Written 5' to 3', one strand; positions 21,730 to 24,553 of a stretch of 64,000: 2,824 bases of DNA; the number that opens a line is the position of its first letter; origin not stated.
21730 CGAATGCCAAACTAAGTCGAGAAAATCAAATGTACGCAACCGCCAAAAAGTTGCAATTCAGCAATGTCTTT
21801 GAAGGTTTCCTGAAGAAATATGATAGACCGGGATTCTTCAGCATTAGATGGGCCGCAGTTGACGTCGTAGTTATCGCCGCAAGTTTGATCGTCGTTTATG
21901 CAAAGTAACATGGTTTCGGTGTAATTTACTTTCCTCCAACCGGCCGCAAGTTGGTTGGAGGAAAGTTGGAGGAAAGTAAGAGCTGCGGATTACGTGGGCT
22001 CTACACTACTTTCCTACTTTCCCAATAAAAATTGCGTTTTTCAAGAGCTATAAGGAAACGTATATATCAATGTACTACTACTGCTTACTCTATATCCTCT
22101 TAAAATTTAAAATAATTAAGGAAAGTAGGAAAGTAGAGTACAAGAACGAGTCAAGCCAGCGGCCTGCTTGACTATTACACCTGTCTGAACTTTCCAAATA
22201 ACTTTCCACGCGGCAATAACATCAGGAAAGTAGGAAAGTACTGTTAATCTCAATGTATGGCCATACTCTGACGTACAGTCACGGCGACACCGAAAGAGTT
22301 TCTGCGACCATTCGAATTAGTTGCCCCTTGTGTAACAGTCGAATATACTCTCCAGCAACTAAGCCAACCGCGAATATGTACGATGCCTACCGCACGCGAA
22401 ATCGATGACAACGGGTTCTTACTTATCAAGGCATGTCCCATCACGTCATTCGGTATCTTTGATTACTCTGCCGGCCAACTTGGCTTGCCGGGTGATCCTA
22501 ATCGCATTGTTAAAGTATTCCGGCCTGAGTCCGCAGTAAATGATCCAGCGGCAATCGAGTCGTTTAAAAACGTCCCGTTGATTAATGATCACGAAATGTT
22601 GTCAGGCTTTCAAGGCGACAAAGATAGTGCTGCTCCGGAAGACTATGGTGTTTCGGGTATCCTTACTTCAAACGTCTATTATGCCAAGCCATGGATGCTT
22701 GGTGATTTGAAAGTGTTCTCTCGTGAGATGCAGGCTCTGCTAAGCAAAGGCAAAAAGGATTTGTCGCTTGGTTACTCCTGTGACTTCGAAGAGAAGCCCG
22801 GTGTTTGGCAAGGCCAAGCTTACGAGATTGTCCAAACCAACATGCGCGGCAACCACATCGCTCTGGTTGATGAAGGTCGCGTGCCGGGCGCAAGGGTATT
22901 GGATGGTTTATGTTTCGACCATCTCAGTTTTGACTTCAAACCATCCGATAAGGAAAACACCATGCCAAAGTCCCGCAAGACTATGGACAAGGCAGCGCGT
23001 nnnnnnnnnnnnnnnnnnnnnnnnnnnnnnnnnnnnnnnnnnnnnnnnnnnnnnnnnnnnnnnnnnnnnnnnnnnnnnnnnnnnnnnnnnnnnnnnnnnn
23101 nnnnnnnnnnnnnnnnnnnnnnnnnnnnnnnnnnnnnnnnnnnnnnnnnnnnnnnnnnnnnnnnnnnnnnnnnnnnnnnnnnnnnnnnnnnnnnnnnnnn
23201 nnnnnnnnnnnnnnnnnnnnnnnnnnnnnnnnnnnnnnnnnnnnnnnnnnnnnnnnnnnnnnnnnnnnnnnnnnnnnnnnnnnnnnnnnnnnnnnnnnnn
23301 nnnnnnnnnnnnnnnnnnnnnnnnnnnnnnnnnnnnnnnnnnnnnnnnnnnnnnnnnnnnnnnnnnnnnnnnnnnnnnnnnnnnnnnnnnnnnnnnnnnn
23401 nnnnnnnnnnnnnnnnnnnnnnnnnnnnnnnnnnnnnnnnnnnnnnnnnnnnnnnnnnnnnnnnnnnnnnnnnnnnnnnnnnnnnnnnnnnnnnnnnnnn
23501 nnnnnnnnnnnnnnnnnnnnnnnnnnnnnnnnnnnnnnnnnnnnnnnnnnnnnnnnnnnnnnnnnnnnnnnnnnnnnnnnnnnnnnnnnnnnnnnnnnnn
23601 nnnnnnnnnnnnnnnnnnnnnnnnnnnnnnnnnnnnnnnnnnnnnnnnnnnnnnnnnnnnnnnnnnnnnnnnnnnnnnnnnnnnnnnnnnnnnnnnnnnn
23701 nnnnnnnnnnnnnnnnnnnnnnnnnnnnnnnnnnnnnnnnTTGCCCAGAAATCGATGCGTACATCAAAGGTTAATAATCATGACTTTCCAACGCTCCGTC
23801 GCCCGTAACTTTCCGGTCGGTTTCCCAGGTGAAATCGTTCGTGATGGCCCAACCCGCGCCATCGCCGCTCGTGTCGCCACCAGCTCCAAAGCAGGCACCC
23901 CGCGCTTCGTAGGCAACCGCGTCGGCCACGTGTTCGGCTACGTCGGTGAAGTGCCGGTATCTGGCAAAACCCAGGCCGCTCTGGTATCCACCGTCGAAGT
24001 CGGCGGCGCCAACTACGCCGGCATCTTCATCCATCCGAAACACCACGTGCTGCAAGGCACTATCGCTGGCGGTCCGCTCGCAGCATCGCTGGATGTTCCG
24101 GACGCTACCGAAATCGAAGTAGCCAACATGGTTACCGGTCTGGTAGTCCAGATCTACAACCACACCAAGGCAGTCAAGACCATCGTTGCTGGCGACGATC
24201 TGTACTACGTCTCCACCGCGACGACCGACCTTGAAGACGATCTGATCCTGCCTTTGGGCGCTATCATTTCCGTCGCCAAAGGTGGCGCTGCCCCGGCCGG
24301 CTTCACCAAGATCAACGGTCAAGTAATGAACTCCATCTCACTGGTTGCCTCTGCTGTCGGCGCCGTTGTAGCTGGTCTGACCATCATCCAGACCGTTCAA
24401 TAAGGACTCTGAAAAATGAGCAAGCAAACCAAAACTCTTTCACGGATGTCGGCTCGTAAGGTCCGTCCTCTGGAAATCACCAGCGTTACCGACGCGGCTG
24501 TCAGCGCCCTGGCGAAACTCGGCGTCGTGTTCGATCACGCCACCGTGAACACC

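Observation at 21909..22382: Dense alternating-orientation GGAAAGT iteron array with AT-rich core inside the head gene module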

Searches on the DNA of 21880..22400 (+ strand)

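Call 9: search_dna_similar(query=window:21880-22400:+, collection=phages, mode=distant, max_evalue=10, max_rows=30)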
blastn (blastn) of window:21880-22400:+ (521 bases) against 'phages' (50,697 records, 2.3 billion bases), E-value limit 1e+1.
Records with a match: 32; places in all: 32; records where one place covers at least 80% of the query: 0.
Best place of each record, by identity: >=99% 19; 95-99% 2; 90-95% 1; 80-90% 10.
By first word of the organism name: Shigella 14; Prevotella 9; Escherichia 3; Staphylococcus 2; Citrobacter 2; Bacteriophage 1; Bacillus 1.
By host as written in the record: Prevotella sp. 9; Shigella flexneri 9; Staphylococcus aureus 2; Escherichia coli MG1655 2; Shigella boydii; Shigella flexneri 2; Shigella sp. 2; - 1; Bacillus sp 1; and 4 more.
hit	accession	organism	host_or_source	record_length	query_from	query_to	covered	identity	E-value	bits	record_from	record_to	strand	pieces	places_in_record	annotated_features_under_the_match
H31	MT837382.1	Bacteriophage sp.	human fecal samples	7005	283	322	8%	85.4%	5e-1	41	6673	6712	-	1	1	record has no annotation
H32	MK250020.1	Prevotella phage Lak-B1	Prevotella sp.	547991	210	245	7%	83.3%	2e+0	39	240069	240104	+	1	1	record has no annotation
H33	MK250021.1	Prevotella phage Lak-B2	Prevotella sp.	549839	210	245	7%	83.3%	2e+0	39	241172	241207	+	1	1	record has no annotation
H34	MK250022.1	Prevotella phage Lak-B3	Prevotella sp.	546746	210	245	7%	83.3%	2e+0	39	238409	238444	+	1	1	record has no annotation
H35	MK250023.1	Prevotella phage Lak-B4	Prevotella sp.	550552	210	245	7%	83.3%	2e+0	39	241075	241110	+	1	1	record has no annotation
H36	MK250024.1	Prevotella phage Lak-B5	Prevotella sp.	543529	210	245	7%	83.3%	2e+0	39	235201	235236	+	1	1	record has no annotation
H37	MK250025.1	Prevotella phage Lak-B6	Prevotella sp.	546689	210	245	7%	83.3%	2e+0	39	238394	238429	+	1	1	record has no annotation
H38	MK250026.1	Prevotella phage Lak-B7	Prevotella sp.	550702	210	245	7%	83.3%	2e+0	39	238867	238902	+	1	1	record has no annotation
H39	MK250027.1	Prevotella phage Lak-B8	Prevotella sp.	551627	210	245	7%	83.3%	2e+0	39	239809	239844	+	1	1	record has no annotation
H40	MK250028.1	Prevotella phage Lak-B9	Prevotella sp.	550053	210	245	7%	83.3%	2e+0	39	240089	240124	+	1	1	record has no annotation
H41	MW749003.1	Bacillus phage vB_BspM_Internexus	Bacillus sp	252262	223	247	5%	92.0%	6e+0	37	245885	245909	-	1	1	hypothetical protein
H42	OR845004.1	Staphylococcus phage SA 1306 Kay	Staphylococcus aureus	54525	186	209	5%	95.8%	2e+0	40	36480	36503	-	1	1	record has no annotation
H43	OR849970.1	Staphylococcus phage SA 1298 Kay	Staphylococcus aureus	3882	186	209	5%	95.8%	2e+0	40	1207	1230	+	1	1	record has no annotation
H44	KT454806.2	Escherichia phage SUSP2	Escherichia coli MG1655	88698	204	223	4%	100.0%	6e+0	37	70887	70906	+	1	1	none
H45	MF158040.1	Shigella phage Sf13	Shigella flexneri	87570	204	223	4%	100.0%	6e+0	37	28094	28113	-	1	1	none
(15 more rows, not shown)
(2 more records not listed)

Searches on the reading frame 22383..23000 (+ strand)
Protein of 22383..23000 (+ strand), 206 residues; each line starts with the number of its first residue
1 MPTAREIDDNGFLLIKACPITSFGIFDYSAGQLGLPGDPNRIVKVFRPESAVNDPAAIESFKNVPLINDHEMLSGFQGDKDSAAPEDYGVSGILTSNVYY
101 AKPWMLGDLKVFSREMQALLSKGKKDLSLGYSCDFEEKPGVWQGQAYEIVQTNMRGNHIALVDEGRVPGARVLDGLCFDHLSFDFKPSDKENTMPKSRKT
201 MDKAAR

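Call 76: search_dna_similar(query=window:22383-23000:+, collection=phages, mode=protein, max_rows=60, rows=spread)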
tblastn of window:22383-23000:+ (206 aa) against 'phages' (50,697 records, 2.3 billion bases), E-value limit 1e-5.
Records with a match: 855; places in all: 856; records where one place covers at least 80% of the query: 818.
Best place of each record, by identity: 60-80% 354; <60% 501.
By first word of the organism name: Pseudomonas 300; Vibrio 261; Acinetobacter 65; Klebsiella 65; Escherichia 31; Xanthomonas 29; Burkholderia 25; Serratia 9; Bordetella 9; Bacteriophage 6; and 26 more.
By host as written in the record: - 278; Pseudomonas aeruginosa 117; Pseudomonas aeruginosa PAO1 86; Klebsiella pneumoniae 39; Acinetobacter baumannii 29; Pseudomonas sp. 27; Vibrio cyclitrophicus 16; Escherichia coli 14; and 146 more.
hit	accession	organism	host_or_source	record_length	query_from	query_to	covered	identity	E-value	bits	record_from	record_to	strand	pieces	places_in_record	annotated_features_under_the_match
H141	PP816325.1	Xylella phage MATE2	Xylella fastidiosa A0PT1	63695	1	204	99%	73.4%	1e-96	312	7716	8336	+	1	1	head maturation protease | hypothetical protein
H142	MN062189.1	Serratia phage MyoSmar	Serratia marcescens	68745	3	204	98%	67.6%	3e-81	268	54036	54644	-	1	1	hypothetical protein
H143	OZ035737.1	Wifcevirus WFH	-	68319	1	199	97%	68.5%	1e-83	275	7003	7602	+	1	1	record has no annotation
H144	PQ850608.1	Escherichia phage HermannAdler_Bas98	Escherichia coli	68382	1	199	97%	68.5%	2e-83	275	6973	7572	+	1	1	head maturation protease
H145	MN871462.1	Pseudomonas virus Pa-K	Pseudomonas aeruginosa PAO1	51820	3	206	99%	65.7%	4e-85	279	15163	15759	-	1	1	record has no annotation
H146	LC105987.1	Pseudomonas phage KPP22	Pseduomonas aeruginosa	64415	3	206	99%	65.7%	4e-85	279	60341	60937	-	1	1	virion protein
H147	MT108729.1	Pseudomonas phage Epa22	Pseudomonas sp.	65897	3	206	99%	65.7%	4e-85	279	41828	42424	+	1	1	hypothetical protein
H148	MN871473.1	Pseudomonas phage Pa-Z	Pseudomonas aeruginosa PAO1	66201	3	206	99%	65.7%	4e-85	279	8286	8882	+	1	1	record has no annotation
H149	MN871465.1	Pseudomonas phage Pa-N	Pseudomonas aeruginosa PAO1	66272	3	206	99%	65.7%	4e-85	279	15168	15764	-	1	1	record has no annotation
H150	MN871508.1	Pseudomonas phage pasz2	Pseudomonas aeruginosa PAO1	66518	3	206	99%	65.7%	4e-85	279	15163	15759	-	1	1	record has no annotation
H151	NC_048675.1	Pseudomonas phage BrSP1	Pseudomonas sp.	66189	3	206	99%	65.7%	4e-85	279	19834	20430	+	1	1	head maturation protease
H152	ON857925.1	Pseudomonas phage vB_PaeM_FBPa2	Pseudomonas sp.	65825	3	206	99%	65.7%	4e-85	279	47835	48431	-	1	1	hypothetical protein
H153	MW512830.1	Pseudomonas phage Qaehs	Pseudomonas aeruginosa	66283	3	206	99%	65.7%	4e-85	279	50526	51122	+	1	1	record has no annotation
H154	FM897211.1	Pseudomonas phage 14-1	-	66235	3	206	99%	65.7%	5e-85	279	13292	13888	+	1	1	hypothetical protein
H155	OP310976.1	Pseudomonas phage Kara-mokiny kep-wari Wadjak 10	Pseudomonas aeruginosa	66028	3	206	99%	65.7%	6e-85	279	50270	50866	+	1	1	head maturation protease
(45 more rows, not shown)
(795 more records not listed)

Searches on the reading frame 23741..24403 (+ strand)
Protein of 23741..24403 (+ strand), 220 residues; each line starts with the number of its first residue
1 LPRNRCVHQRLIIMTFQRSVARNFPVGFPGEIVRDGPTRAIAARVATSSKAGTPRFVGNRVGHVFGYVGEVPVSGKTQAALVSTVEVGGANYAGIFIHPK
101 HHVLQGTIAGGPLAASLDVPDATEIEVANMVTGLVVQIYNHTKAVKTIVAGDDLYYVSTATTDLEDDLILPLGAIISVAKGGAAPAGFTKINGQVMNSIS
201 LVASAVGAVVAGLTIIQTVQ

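Call 43: search_protein_families(library=pfam, proteins=[window:23741-24403:+], max_evalue=0.01)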
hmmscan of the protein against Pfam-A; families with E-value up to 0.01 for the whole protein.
window:23741-24403:+ (220 aa): 1 family
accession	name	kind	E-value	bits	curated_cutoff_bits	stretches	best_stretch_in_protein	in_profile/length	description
PF22758.2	Phage_cement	-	2.7e-06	28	27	1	16-203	1-135/146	Structural cement protein (E217 gp24/Pam3 gp6)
